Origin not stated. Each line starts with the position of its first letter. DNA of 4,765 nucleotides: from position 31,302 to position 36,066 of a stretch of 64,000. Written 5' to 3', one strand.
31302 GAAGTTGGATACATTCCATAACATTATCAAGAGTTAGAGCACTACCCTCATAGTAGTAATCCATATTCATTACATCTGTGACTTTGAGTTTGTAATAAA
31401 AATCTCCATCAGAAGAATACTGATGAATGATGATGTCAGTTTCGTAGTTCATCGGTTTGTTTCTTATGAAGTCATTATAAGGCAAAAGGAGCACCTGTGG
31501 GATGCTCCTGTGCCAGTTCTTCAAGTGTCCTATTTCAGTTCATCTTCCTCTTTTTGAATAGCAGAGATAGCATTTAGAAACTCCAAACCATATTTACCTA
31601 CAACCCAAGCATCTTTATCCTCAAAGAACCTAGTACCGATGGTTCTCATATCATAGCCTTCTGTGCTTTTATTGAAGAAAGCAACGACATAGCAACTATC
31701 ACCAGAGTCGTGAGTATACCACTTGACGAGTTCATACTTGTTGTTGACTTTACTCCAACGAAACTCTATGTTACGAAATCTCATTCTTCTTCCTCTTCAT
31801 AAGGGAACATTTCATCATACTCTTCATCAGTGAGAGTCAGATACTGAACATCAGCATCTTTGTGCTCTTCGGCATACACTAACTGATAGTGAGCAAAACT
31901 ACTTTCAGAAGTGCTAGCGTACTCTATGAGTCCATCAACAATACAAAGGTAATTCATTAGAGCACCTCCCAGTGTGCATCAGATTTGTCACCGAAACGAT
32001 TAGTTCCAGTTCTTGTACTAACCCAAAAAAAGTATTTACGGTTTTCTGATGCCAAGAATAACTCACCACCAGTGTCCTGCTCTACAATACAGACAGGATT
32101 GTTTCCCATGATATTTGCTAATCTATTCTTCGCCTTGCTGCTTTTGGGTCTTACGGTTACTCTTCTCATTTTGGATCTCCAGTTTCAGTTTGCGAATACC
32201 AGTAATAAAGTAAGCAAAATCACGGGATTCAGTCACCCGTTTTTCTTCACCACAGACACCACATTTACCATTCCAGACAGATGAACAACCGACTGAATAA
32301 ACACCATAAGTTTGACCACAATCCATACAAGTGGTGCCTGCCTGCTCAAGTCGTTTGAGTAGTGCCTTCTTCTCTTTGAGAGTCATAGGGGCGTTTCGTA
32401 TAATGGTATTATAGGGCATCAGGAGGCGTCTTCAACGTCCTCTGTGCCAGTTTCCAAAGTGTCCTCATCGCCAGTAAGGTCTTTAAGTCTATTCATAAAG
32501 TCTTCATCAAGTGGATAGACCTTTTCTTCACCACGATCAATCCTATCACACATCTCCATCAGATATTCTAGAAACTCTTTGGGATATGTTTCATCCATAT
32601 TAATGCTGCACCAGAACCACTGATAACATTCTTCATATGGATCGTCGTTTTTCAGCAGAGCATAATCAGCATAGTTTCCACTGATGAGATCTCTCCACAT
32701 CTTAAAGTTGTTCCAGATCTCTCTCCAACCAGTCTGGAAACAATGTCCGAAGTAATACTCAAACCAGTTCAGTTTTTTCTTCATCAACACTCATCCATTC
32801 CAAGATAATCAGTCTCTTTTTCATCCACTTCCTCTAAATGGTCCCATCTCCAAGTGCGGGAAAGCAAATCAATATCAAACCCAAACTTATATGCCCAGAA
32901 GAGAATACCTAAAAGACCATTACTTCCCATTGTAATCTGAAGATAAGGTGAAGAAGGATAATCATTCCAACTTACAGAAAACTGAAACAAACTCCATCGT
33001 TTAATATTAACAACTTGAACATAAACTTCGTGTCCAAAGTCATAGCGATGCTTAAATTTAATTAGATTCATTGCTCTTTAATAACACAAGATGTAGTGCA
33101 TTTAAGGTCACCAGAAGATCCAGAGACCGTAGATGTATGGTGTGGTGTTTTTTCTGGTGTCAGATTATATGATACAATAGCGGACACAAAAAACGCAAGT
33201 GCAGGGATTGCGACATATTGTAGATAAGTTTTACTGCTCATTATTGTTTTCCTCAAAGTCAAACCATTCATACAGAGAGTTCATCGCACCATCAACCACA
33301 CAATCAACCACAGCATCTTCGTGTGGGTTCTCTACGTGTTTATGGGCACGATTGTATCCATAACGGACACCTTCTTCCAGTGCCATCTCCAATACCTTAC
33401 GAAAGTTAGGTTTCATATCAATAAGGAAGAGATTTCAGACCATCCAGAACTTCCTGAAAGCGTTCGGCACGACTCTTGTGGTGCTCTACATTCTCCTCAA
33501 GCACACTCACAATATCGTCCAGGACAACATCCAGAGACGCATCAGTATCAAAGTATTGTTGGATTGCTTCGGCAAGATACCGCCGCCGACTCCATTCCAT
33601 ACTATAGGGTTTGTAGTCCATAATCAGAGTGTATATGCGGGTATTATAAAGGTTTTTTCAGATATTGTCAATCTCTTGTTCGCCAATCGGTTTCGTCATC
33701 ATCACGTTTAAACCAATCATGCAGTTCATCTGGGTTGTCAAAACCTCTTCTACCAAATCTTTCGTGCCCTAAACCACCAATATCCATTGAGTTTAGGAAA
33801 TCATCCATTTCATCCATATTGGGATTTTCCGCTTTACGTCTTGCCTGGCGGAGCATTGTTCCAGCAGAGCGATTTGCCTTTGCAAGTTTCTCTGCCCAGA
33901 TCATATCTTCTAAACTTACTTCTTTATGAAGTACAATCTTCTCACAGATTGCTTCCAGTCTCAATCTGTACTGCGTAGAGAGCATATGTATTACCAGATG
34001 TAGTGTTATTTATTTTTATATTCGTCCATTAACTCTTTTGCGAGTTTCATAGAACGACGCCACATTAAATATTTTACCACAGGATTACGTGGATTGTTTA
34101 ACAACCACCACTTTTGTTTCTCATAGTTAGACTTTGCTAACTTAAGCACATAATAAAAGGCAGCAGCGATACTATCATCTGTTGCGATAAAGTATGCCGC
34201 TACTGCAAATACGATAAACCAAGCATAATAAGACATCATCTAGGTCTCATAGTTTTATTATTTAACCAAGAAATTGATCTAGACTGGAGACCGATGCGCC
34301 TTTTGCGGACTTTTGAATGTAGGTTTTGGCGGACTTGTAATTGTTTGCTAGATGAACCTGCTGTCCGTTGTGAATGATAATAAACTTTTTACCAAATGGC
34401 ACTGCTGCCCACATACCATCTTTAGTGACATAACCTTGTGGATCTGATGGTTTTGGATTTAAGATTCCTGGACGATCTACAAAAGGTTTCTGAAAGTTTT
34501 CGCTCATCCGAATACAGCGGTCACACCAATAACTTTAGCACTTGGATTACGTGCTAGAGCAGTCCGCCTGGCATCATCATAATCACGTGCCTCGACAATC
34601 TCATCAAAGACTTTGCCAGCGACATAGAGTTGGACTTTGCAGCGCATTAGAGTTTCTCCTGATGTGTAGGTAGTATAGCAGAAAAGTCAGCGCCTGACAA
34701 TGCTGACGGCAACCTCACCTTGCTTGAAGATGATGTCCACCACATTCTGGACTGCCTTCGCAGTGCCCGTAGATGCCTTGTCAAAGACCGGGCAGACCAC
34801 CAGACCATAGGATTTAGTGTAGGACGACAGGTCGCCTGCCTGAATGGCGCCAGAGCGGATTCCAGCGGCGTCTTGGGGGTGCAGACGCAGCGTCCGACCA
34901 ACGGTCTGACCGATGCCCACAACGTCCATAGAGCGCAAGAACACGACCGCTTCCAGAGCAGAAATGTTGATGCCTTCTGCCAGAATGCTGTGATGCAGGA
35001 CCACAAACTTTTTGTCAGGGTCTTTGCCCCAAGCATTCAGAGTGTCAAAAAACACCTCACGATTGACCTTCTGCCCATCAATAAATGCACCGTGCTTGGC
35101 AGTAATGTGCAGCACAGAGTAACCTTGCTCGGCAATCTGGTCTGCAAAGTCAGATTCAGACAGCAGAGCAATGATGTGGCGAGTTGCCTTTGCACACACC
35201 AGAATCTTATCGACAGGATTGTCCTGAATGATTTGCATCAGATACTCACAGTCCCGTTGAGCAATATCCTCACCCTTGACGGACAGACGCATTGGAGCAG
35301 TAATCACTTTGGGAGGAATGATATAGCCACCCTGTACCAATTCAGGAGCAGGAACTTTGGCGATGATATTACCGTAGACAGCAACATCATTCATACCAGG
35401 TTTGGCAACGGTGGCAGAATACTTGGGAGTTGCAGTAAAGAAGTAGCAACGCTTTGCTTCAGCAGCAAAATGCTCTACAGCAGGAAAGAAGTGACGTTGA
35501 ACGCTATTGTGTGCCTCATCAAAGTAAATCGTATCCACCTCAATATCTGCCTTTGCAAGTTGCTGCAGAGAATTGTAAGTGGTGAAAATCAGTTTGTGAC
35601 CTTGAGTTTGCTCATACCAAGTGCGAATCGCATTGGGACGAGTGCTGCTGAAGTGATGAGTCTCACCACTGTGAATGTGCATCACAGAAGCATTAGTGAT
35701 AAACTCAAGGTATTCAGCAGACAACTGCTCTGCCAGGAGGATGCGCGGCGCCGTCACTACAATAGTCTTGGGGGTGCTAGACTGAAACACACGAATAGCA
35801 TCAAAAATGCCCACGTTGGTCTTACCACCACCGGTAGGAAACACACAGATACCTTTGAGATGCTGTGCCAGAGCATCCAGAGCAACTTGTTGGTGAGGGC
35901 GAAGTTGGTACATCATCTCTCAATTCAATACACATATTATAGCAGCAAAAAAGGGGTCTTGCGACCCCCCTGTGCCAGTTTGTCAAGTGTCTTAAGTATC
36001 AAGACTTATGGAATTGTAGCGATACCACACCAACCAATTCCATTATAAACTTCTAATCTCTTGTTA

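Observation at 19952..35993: Twelve copies of a three-part early promoter: 22-bp palindrome, hairpin spacer, -10 box, no -35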

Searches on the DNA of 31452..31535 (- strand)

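Call 27: search_dna_similar(query=window:31452-31535:-, collection=phages, mode=distant, max_evalue=10, max_rows=60)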
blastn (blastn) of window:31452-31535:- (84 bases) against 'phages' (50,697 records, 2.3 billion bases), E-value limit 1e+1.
Records with a match: 36; places in all: 44; records where one place covers at least 80% of the query: 4.
Best place of each record, by identity: 95-99% 16; 90-95% 1; 80-90% 15; 60-80% 4.
By first word of the organism name: Synechococcus 27; Bacillus 6; Aeromonas 2; Bacteriophage 1.
By host as written in the record: - 15; Synechococcus sp. 4; Bacillus megaterium Km 4; Synechococcus sp. WH 7803 3; Synechococcus sp. KCZYC6 2; Synechococcus sp. SynWH7803 2; Synechococcus sp. LC16 2; Aeromonas sp. 2; and 1 more.
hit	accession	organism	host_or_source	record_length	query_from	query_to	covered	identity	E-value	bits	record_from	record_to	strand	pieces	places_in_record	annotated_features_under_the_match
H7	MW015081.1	Synechococcus phage S-SRM01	Synechococcus sp. KCZYC6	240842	5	84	95%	83.1%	1e-10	70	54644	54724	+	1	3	hypothetical protein (x2)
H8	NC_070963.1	Synechococcus phage S-SRM01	Synechococcus sp. KCZYC6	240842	5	84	95%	83.1%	1e-10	70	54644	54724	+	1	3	hypothetical protein (x2)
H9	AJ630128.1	Synechococcus phage S-PM2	Synechococcus sp. SynWH7803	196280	7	84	93%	79.0%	8e-7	58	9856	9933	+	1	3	Hypothetical-Protein | belonging to T4-LIKE GC: 780 | Hypothetical-Protein | belonging to T4-LIKE GC: 779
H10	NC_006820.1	Synechococcus phage S-PM2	Synechococcus sp. SynWH7803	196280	7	84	93%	79.0%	8e-7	58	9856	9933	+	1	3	Hypothetical-Protein | belonging to T4-LIKE GC: 780 | Hypothetical-Protein | belonging to T4-LIKE GC: 779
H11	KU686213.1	Synechococcus phage S-CAM7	Synechococcus sp.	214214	35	84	60%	76.9%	9e+0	35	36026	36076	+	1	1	hypothetical protein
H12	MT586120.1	Synechococcus phage S-CAM7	Synechococcus sp. WH 7803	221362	35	84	60%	76.9%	9e+0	35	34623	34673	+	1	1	hypothetical protein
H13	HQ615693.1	Synechococcus phage S-CRM01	Synechococcus sp. LC16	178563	9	42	40%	82.9%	9e+0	34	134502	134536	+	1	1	none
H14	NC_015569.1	Synechococcus phage S-CRM01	Synechococcus sp. LC16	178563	9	42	40%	82.9%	9e+0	34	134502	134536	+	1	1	none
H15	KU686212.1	Synechococcus phage S-CAM7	Synechococcus sp.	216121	57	84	33%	85.7%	9e+0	34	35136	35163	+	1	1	none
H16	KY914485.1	Aeromonas phage phiA8-29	Aeromonas sp.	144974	21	48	33%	85.7%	9e+0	34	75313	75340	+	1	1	hypothetical protein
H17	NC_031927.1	Synechococcus phage S-CAM7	Synechococcus sp.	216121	57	84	33%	85.7%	9e+0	34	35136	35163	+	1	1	none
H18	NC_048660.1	Aeromonas phage phiA8-29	Aeromonas sp.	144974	21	48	33%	85.7%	9e+0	34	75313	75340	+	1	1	hypothetical protein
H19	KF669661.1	Bacillus phage Slash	Bacillus megaterium Km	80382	55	80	31%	88.5%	9e+0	35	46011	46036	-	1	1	HNH-AP2 endonuclease II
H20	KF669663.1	Bacillus phage Staley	Bacillus megaterium Km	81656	55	80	31%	88.5%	9e+0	35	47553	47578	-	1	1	HNH homing endonuclease II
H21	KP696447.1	Bacillus phage Stahl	Bacillus megaterium Km Sp-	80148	55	80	31%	88.5%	9e+0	35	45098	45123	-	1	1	HNH homing endonuclease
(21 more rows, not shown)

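Call 28: get_annotated_region(hit=H10, flank=9000)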
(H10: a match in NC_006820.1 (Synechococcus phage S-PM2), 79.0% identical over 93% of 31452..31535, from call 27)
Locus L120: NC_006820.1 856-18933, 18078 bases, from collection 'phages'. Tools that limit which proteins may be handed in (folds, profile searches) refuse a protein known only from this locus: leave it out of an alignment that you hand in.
description: Synechococcus phage S-PM2, complete genome.
organism: Synechococcus phage S-PM2 (NCBI taxid 238854)
taxonomy: Viruses; Duplodnaviria; Heunggongvirae; Uroviricota; Caudoviricetes; Kyanoviridae; Nodensvirus; Nodensvirus spm2
host: Synechococcus sp. SynWH7803; source: sea water; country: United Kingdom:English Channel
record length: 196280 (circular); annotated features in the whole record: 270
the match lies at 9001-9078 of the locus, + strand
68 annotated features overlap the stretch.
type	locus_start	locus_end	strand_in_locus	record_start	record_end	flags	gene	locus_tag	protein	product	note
CDS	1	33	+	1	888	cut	Dam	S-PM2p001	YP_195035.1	DNA methyltransferase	T4-LIKE GC: 748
CDS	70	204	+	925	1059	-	-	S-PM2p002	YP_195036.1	Hypothetical-Protein | belonging to T4-LIKE GC: 749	T4-LIKE GC: 749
CDS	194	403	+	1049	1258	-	-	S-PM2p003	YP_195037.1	Hypothetical-Protein | belonging to T4-LIKE GC: 750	T4-LIKE GC: 750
CDS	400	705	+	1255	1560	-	-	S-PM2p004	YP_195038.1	Hypothetical-Protein | belonging to T4-LIKE GC: 751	T4-LIKE GC: 751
CDS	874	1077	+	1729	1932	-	-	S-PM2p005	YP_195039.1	Hypothetical-Protein | belonging to T4-LIKE GC: 61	T4-LIKE GC: 61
CDS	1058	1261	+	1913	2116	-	-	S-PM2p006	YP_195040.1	Hypothetical-Protein | belonging to T4-LIKE GC: 390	T4-LIKE GC: 390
CDS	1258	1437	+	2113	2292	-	-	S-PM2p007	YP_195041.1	Hypothetical-Protein | belonging to T4-LIKE GC: 753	T4-LIKE GC: 753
CDS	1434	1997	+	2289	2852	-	-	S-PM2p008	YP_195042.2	Hypothetical-Protein | belonging to T4-LIKE GC: 754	T4-LIKE GC: 754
CDS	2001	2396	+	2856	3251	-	-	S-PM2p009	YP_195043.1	Hypothetical-Protein | belonging to T4-LIKE GC: 755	T4-LIKE GC: 755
CDS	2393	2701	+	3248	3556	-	-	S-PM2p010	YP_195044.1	Hypothetical-Protein | belonging to T4-LIKE GC: 756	T4-LIKE GC: 756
CDS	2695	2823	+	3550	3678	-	-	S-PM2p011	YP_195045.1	Hypothetical-Protein | belonging to T4-LIKE GC: 757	T4-LIKE GC: 757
CDS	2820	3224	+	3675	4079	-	-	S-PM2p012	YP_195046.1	protease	T4-LIKE GC: 758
CDS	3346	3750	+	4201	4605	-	-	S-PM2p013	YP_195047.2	Hypothetical-Protein | belonging to T4-LIKE GC: 759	T4-LIKE GC: 759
CDS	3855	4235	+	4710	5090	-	-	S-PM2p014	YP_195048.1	Hypothetical-Protein | belonging to T4-LIKE GC: 760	T4-LIKE GC: 760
CDS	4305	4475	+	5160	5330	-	-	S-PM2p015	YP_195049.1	Hypothetical-Protein | belonging to T4-LIKE GC: 761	T4-LIKE GC: 761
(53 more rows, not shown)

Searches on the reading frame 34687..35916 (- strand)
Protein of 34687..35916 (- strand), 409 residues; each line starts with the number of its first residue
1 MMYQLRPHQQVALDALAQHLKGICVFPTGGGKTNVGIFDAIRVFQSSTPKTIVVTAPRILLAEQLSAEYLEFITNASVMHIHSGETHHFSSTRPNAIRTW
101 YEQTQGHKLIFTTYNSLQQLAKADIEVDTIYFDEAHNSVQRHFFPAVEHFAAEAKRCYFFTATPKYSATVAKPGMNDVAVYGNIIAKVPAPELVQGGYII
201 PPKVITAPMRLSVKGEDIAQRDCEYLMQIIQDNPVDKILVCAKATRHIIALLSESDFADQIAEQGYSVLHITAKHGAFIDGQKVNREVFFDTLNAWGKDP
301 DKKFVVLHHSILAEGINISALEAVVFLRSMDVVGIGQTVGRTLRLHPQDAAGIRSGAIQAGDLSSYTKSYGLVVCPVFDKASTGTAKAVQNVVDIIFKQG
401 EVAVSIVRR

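Call 52: search_protein_families(library=pfam, proteins=[window:34687-35916:-], max_evalue=0.01)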
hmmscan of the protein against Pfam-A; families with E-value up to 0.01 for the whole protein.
window:34687-35916:- (409 aa): 5 families
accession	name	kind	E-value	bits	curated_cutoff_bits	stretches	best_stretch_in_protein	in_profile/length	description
PF04851.21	ResIII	-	6.7e-19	68.8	22.5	1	3-165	2-163/164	Type III restriction enzyme, res subunit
PF00270.35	DEAD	-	3.6e-14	53.3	26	1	6-165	1-161/167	DEAD/DEAH box helicase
PF18766.7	SWI2_SNF2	-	2.8e-05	24.3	26.7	1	19-216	18-202/221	SWI2/SNF2 ATPase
PF00271.37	Helicase_C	-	7.7e-05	23.3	23.5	1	224-345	4-109/110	Helicase conserved C-terminal domain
PF02562.22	PhoH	-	0.002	18.1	27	1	7-67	7-67/205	PhoH-like protein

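Call 79: search_protein_families(library=phrogs, proteins=[window:34687-35916:-], max_evalue=0.001)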
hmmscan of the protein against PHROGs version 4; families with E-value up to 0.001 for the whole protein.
window:34687-35916:- (409 aa): 3 families
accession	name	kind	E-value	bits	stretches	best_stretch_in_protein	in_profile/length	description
phrog_16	-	DNA, RNA and nucleotide metabolism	3.3e-60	205.3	1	1-348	269-589/986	DNA helicase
phrog_62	-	DNA, RNA and nucleotide metabolism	4.2e-13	48.7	1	1-137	693-819/1881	DNA helicase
phrog_9690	-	DNA, RNA and nucleotide metabolism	6.5e-08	32.9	1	113-349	26-260/306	DNA helicase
